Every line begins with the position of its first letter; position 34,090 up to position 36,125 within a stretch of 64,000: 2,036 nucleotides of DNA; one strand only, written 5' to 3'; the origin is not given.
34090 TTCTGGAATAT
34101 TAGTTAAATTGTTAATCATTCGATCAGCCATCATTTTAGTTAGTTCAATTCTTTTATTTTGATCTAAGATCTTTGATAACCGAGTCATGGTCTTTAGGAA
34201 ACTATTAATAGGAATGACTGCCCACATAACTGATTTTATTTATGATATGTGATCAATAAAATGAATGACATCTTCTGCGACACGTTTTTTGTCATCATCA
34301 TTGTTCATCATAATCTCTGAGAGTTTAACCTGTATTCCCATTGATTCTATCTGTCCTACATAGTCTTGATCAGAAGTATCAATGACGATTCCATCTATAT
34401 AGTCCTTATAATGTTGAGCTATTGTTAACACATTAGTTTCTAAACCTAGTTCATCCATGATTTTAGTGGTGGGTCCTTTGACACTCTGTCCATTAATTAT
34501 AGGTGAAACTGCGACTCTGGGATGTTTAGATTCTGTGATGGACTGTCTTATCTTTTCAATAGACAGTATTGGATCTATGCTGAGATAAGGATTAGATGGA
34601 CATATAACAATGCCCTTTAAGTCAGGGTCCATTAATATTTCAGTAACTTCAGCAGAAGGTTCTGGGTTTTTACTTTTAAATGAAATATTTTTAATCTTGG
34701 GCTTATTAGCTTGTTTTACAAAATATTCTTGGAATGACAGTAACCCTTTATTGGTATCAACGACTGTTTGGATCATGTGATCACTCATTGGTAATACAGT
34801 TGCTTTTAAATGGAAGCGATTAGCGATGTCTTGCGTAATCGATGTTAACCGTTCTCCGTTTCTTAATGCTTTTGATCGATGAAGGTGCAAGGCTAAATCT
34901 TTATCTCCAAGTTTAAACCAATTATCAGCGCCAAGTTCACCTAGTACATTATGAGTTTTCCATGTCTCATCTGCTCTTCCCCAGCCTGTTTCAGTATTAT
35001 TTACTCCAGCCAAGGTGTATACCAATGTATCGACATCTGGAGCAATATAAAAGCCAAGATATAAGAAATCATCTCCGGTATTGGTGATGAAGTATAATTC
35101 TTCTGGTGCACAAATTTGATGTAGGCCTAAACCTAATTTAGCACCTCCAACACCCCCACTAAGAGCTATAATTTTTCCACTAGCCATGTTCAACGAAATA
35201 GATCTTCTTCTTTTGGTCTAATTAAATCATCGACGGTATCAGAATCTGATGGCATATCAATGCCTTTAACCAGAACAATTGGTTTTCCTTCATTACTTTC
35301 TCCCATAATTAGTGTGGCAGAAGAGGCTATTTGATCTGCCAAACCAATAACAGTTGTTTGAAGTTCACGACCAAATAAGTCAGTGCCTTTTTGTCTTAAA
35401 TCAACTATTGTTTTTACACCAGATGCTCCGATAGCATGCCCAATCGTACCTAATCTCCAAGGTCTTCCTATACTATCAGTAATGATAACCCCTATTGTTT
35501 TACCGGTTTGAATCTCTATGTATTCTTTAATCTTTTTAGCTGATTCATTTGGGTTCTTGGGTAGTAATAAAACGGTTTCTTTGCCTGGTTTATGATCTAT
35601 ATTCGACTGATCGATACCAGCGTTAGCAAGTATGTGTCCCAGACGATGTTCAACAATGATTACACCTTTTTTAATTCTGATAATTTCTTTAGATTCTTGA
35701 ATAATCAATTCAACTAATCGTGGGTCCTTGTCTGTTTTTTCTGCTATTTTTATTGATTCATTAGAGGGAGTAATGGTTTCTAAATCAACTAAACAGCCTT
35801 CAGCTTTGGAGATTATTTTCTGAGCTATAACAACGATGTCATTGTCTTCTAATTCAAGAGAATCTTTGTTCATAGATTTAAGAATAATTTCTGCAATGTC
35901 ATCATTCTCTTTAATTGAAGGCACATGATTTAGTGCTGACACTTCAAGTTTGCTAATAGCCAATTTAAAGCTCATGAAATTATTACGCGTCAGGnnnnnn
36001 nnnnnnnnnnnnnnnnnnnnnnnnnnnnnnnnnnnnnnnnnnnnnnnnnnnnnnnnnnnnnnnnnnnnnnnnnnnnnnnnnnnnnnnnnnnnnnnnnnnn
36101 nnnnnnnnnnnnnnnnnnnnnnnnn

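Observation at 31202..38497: Complete coenzyme F420 biosynthesis and recycling module, translationally coupled to ilvD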

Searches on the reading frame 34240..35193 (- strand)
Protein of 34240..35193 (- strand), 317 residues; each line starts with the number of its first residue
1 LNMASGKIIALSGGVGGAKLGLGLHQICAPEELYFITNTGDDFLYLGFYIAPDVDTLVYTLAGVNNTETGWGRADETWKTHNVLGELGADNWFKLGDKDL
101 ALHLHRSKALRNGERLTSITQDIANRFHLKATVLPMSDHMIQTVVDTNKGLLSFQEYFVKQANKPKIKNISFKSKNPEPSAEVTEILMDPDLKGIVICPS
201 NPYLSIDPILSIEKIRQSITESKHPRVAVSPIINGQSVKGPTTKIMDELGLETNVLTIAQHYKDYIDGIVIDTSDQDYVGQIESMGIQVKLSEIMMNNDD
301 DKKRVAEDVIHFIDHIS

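Call 3: search_protein_families(library=ncbifam, proteins=[window:34240-35193:-])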
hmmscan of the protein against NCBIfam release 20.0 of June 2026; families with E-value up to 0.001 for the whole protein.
window:34240-35193:- (317 aa): 2 families
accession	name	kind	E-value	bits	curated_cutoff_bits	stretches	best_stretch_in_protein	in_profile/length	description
TIGR01819.1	F420_cofD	equivalog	6.1e-84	281.5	257.45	1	8-310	1-300/301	2-phospho-L-lactate transferase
TIGR01826.1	CofD_related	subfamily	2.2e-12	47.1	196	1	120-278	104-253/310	uridine diphosphate-N-acetylglucosamine-binding protein YvcK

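Call 4: search_protein_families(library=pfam, proteins=[window:34240-35193:-])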
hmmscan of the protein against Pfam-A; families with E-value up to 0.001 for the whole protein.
window:34240-35193:- (317 aa): 1 family
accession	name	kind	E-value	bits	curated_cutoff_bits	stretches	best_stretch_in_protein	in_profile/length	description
PF01933.23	CofD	-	1.3e-44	153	30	1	8-279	1-259/290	2-phospho-L-lactate transferase CofD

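Call 18: find_related_loci(query=window:34240-35193:-, collection=genome_contigs, flank=10000)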
Query window:34240-35193:- (317 aa) in genome_contigs; peptide patterns used: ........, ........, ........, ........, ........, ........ (x = any residue, [..] = any of these).
35 stretches matched a pattern; 9 encode a relative of the query (tblastn E <= 1e-3); 8 distinct loci.
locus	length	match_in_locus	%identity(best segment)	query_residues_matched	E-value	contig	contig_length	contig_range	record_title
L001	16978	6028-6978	91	1-317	0e+0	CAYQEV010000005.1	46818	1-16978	MAG TPA_asm: uncultured Woeseia sp. isolate binchicken_co46_507 genome assembly, contig: NODE_1291_length_46818_cov_53.5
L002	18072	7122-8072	90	1-317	0e+0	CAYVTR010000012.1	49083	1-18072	MAG TPA_asm: uncultured Woeseia sp. isolate SRP200020_co5_351 genome assembly, contig: NODE_1014_length_49083_cov_52.291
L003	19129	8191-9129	69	1-313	8e-155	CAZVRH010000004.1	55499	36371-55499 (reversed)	MAG TPA_asm: uncultured Woeseia sp. isolate SRP077602_co9_444 genome assembly, contig: NODE_429_length_55499_cov_22.0969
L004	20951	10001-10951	68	1-317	8e-154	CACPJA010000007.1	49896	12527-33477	MAG: uncultured gamma proteobacterium genome assembly, contig: AG-435-A22_NODE_7, whole genome shotgun sequence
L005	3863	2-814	69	47-317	5e-134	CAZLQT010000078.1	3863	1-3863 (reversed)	MAG TPA_asm: uncultured Woeseia sp. isolate SRP077602_co4_39 genome assembly, contig: NODE_50458_length_3863_cov_8.07352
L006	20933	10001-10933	48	4-317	2e-98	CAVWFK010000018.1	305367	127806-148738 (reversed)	MAG: uncultured Alphaproteobacteria bacterium isolate MFD09603.bin.3.415 genome assembly, contig: contig_36925, whole ge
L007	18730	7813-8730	45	7-312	3e-94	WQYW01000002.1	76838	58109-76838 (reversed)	MAG: Alphaproteobacteria bacterium isolate Emb289P4bin33 Ga0123357_10000082, whole genome shotgun sequence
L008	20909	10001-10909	49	7-312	3e-97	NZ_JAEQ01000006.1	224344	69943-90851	Chelativorans sp. J32 CheJ32DRAFT_scaffold_5.6_C, whole genome shotgun sequence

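Call 42: search_protein_families(library=pfam, max_evalue=0.00001, proteins=[L008:5829-6890:+, L008:6890-7684:+, L008:7677-8393:+, L008:14095-15633:+, L008:15637-16635:+, L008:16628-17395:+, L008:17412-18371:+, L004:14490-16691:+, L003:12672-14441:-, L003:14497-16002:-])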
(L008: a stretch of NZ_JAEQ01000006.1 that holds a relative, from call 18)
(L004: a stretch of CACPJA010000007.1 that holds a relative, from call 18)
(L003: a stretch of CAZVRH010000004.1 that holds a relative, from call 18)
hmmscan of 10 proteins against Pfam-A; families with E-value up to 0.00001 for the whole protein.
L008:5829-6890:+ (353 aa): 1 family
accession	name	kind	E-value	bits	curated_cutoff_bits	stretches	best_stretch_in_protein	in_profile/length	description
PF02653.21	BPD_transp_2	-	1e-49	169.6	26.8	1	26-308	3-269/269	Branched-chain amino acid transport system / permease component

L008:6890-7684:+ (264 aa): 3 families
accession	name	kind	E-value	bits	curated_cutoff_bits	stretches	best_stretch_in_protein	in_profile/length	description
PF00005.33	ABC_tran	-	1.2e-26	94.3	25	1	28-187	2-136/137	ABC transporter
PF13304.12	AAA_21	-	7.3e-11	43.1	27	1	132-217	213-298/304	AAA domain, putative AbiEii toxin, Type IV TA system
PF12399.14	BCA_ABC_TP_C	-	1.4e-10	41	25.5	1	236-260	1-25/27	Branched-chain amino acid ATP-binding cassette transporter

L008:7677-8393:+ (238 aa): 3 families
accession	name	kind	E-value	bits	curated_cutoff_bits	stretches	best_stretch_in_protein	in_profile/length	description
PF00005.33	ABC_tran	-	6.5e-30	104.9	25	1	17-162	1-136/137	ABC transporter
PF13304.12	AAA_21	-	1e-07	32.8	27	0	29-50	1-22/304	AAA domain, putative AbiEii toxin, Type IV TA system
PF13514.12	AAA_27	-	2e-07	31.2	22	1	10-50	10-49/206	AAA domain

L008:14095-15633:+ (512 aa): 1 family
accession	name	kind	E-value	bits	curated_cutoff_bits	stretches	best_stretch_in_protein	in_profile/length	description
PF00291.31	PALP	-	1.1e-12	48.3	35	1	113-320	24-223/295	Pyridoxal-phosphate dependent enzyme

L008:15637-16635:+ (332 aa): 1 family
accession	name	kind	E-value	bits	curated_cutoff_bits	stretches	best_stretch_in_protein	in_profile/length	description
PF01144.29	CoA_trans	-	4.5e-30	105.1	23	1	38-257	1-216/217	Coenzyme A transferase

L008:16628-17395:+ (255 aa): 1 family
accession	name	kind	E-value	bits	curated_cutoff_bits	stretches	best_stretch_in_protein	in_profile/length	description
PF01144.29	CoA_trans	-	3e-27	95.9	23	1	11-219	3-217/217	Coenzyme A transferase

L008:17412-18371:+ (319 aa): 1 family
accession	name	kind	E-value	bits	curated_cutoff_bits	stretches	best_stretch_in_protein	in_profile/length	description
PF00296.26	Bac_luciferase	-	1.6e-56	192.4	27.9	1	18-286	14-308/314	Luciferase-like monooxygenase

L004:14490-16691:+ (733 aa): 2 families
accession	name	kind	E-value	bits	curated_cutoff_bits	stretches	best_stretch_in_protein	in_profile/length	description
PF00593.30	TonB_dep_Rec_b-barrel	-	4.6e-29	103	27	1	238-702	16-436/436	TonB dependent receptor-like, beta-barrel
PF07715.20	Plug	-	1.2e-17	64.8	23.9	1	44-153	3-107/107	TonB-dependent Receptor Plug Domain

L003:12672-14441:- (589 aa): 2 families
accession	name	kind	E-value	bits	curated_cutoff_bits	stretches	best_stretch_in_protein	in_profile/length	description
PF02129.25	Peptidase_S15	-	1e-40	140.6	23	1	67-321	4-261/262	X-Pro dipeptidyl-peptidase (S15 family)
PF08530.16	PepX_C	-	1.7e-34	120.1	22.5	1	358-580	7-215/217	X-Pro dipeptidyl-peptidase C-terminal non-catalytic domain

L003:14497-16002:- (501 aa): 1 family
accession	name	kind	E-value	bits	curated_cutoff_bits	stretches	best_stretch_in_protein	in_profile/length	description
PF01565.28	FAD_binding_4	-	1.9e-22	79.9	26.4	1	56-195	4-138/139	FAD binding domain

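Call 49: search_solved_structures(query=window:34240-35187:-, max_evalue=0.00001, show_alignments=0)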
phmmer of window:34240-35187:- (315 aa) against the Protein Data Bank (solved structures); distinct sequences matched with E-value up to 0.00001: 2.
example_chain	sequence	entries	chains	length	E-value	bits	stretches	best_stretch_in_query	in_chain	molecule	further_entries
3c3d_A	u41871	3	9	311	2.8e-54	187.9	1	7-313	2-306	2-phospho-L-lactate transferase | LPPG:FO 2-phospho-L-lactate transferase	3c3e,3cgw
6uvx_B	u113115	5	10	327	1.9e-39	139.2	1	5-294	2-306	Phosphoenolpyruvate transferase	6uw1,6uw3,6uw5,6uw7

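Call 70: search_solved_structures(query=window:34240-35187:-, max_evalue=0.00001, show_alignments=2)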
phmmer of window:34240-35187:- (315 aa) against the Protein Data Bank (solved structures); distinct sequences matched with E-value up to 0.00001: 2.
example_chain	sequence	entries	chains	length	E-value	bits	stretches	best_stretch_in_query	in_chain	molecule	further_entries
3c3d_A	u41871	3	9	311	2.8e-54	187.9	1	7-313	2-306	2-phospho-L-lactate transferase | LPPG:FO 2-phospho-L-lactate transferase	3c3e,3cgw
6uvx_B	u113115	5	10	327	1.9e-39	139.2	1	5-294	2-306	Phosphoenolpyruvate transferase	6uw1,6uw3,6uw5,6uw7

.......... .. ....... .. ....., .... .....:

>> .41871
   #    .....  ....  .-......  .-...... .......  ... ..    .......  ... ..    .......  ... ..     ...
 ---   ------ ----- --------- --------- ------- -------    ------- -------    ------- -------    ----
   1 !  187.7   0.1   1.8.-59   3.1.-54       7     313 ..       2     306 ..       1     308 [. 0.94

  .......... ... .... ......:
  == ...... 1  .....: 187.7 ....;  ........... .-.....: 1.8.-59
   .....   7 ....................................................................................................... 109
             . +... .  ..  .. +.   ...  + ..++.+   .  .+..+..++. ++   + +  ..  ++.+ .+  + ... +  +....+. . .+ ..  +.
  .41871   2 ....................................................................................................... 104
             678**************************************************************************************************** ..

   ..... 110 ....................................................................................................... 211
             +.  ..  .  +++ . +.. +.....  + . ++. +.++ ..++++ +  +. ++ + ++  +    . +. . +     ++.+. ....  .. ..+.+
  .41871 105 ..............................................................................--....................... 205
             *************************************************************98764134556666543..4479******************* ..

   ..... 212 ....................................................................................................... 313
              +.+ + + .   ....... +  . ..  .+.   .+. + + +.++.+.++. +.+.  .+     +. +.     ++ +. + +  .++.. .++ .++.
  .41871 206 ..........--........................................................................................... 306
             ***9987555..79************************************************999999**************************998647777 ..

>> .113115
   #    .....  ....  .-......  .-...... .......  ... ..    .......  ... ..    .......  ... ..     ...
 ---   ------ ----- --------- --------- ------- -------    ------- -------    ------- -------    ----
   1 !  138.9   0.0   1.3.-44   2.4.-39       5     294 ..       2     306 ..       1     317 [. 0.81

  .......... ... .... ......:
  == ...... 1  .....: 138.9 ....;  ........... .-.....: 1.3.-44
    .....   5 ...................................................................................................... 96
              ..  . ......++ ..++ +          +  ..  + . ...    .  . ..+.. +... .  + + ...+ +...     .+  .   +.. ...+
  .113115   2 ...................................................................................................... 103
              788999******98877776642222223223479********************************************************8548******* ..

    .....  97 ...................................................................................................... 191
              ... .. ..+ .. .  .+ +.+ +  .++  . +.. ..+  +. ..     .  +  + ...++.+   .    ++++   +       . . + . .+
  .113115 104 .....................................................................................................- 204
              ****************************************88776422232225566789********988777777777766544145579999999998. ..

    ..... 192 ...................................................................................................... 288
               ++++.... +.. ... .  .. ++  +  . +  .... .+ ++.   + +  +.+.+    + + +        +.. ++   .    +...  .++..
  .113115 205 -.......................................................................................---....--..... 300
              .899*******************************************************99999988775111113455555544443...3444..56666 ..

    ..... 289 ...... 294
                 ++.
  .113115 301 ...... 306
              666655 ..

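Call 75: find_homologous_proteins(query=window:34240-35187:-, max_evalue=1e-10)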
Query window:34240-35187:- (315 aa): 8000 proteins with E <= 1e-10 among 8000 candidates; the best 120 are listed.
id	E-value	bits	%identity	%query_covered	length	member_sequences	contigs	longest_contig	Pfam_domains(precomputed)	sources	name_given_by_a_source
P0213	9.7e-207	703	100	100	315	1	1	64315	PF01933.24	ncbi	-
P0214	2.3e-203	692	98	100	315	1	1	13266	PF01933.24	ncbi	-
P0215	2.9e-203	692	98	100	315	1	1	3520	PF01933.24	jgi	-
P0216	3.2e-203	692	98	100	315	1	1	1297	PF01933.24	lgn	-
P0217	1.3e-202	690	97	100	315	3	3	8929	PF01933.24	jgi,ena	jgi:LPPG:FO 2-phospho-L-lactate transferase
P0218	1.3e-202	690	98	100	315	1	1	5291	PF01933.24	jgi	-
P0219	1.6e-202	690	98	100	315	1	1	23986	PF01933.24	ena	-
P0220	5.9e-202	688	97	100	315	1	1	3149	PF01933.24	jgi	-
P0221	6.9e-202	688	97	100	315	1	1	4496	PF01933.24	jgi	jgi:LPPG:FO 2-phospho-L-lactate transferase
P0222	1.1e-201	687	97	100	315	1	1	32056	PF01933.24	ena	-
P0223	1.1e-201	687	97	100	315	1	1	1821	PF01933.24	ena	-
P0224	2.1e-201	686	97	100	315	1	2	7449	PF01933.24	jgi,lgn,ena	jgi:LPPG:FO 2-phospho-L-lactate transferase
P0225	1.4e-200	683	97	100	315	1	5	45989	PF01933.24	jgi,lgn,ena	-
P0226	5.4e-200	681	97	100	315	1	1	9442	PF01933.24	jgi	-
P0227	3.2e-199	679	96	100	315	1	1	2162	PF01933.24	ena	-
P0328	4.1e-112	393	55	98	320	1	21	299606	PF01933.24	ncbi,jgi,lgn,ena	jgi:LPPG:FO 2-phospho-L-lactate transferase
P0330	5.0e-112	392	55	98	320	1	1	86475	PF01933.24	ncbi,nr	ncbi:2-phospho-L-lactate transferase [Gammaproteobacteria bacterium]|nr:2-phospho-L-lactate transfer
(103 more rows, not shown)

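Call 76: list_cluster_members(proteins=[P0213, P0330, P0002])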
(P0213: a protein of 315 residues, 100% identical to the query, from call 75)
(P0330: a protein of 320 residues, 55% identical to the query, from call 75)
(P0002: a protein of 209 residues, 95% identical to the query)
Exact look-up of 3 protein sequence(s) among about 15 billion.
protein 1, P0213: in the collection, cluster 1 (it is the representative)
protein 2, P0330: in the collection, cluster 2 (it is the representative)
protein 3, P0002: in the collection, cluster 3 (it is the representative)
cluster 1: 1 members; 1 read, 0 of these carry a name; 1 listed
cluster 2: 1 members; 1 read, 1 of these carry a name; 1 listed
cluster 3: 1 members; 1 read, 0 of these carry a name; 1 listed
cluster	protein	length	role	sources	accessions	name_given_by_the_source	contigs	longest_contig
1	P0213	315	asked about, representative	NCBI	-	-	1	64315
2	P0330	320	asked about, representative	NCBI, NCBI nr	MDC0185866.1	2-phospho-L-lactate transferase [Gammaproteobacteria bacterium]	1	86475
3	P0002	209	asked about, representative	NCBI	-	-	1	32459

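Call 77: find_encoding_contigs(protein=P0213, flank=1000, max_places=1)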
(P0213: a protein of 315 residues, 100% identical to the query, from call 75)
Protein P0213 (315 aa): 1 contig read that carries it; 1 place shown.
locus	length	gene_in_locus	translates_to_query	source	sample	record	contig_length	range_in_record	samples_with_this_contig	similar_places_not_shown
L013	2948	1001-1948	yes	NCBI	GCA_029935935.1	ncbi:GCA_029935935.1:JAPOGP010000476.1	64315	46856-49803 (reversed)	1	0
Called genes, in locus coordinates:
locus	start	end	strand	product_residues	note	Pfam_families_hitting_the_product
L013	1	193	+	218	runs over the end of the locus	PF03807:F420_oxidored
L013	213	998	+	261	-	PF01996:F420_ligase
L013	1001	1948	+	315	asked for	PF01933:CofD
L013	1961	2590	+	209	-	PF01983:CofC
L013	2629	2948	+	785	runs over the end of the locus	PF04055:Radical_SAM, PF19288:CofH_C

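Call 78: find_encoding_contigs(protein=P0328, flank=10000, max_places=1)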
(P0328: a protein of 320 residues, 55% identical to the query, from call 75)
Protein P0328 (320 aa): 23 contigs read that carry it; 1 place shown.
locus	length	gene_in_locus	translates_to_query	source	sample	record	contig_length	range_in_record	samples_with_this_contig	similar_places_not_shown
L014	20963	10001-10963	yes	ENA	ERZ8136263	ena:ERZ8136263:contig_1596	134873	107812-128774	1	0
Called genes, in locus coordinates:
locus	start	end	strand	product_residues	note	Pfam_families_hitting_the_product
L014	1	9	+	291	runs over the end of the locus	-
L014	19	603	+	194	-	PF04191:PEMT, PF04140:ICMT (weak)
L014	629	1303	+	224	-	PF00069:Pkinase, PF06293:Kdo (weak), PF03109:ABC1 (faint)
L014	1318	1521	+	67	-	PF18893:DUF5652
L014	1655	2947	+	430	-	PF01053:Cys_Met_Meta_PP, PF00155:Aminotran_1_2, PF00266:Aminotran_5 (weak)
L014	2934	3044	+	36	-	-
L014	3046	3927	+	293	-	PF02574:S-methyl_trans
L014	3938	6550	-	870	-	PF00456:Transketolase_N (faint), PF17831:PDH_E1_M, PF22613:Transketolase_C_1, PF02780:Transketolase_C (weak)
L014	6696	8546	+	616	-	PF00920:ILVD_EDD_N, PF24877:ILV_EDD_C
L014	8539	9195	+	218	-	PF00106:adh_short (weak), PF03807:F420_oxidored, PF05368:NmrA (weak), PF01370:Epimerase (faint)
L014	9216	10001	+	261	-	PF01996:F420_ligase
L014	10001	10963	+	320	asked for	PF01933:CofD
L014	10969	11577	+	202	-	PF01983:CofC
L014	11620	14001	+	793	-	PF04055:Radical_SAM, PF19288:CofH_C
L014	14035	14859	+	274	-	PF19795:DUF6279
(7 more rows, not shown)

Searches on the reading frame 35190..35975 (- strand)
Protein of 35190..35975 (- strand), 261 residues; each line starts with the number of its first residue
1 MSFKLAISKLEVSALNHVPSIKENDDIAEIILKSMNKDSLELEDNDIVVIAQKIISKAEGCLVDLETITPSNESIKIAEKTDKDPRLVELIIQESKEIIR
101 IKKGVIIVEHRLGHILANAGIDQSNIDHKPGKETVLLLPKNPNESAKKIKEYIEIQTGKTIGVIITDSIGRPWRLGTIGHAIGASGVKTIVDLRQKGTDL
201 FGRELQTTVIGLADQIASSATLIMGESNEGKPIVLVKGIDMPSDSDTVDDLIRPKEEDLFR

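Call 3: search_protein_families(library=ncbifam, proteins=[window:35190-35975:-])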
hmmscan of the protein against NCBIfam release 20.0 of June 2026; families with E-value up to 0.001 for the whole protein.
window:35190-35975:- (261 aa): 4 families
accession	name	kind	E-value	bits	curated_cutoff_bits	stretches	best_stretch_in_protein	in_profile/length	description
NF009809.0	PRK13293.1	equivalog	5.7e-81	271.6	274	1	9-261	2-244/253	coenzyme F420-0:L-glutamate ligase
TIGR01916.1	F420_cofE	equivalog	2.7e-80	269.3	180.65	1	11-261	2-244/244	coenzyme F420-0:L-glutamate ligase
NF009810.0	PRK13294.1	equivalog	1.4e-53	182.4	304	1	6-261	9-243/449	coenzyme F420-0:L-glutamate ligase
TIGR04132.1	intra_fol_E_lig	hypoth_equivalog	4.4e-26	91.8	350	1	19-238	9-202/241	putative folate metabolism gamma-glutamate ligase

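Call 4: search_protein_families(library=pfam, proteins=[window:35190-35975:-])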
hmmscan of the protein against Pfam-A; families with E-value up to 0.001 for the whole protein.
window:35190-35975:- (261 aa): 1 family
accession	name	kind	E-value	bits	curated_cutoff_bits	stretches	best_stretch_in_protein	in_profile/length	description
PF01996.21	F420_ligase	-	7.4e-77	258.2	25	1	18-238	4-218/218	F420-0:Gamma-glutamyl ligase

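Call 50: search_solved_structures(query=window:35190-35975:-, max_evalue=0.00001, show_alignments=0)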
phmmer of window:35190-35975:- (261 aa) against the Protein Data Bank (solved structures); distinct sequences matched with E-value up to 0.00001: 3.
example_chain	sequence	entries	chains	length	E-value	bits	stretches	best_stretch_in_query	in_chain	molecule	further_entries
7uld_A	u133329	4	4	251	2.4e-48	168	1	9-261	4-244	Coenzyme F420:L-glutamate ligase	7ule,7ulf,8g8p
2phn_A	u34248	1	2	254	2.7e-48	167.8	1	9-261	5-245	F420-0:gamma-glutamyl ligase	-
2g9i_A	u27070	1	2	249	3.2e-48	167.6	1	10-261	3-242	F420-0:gamma-glutamyl ligase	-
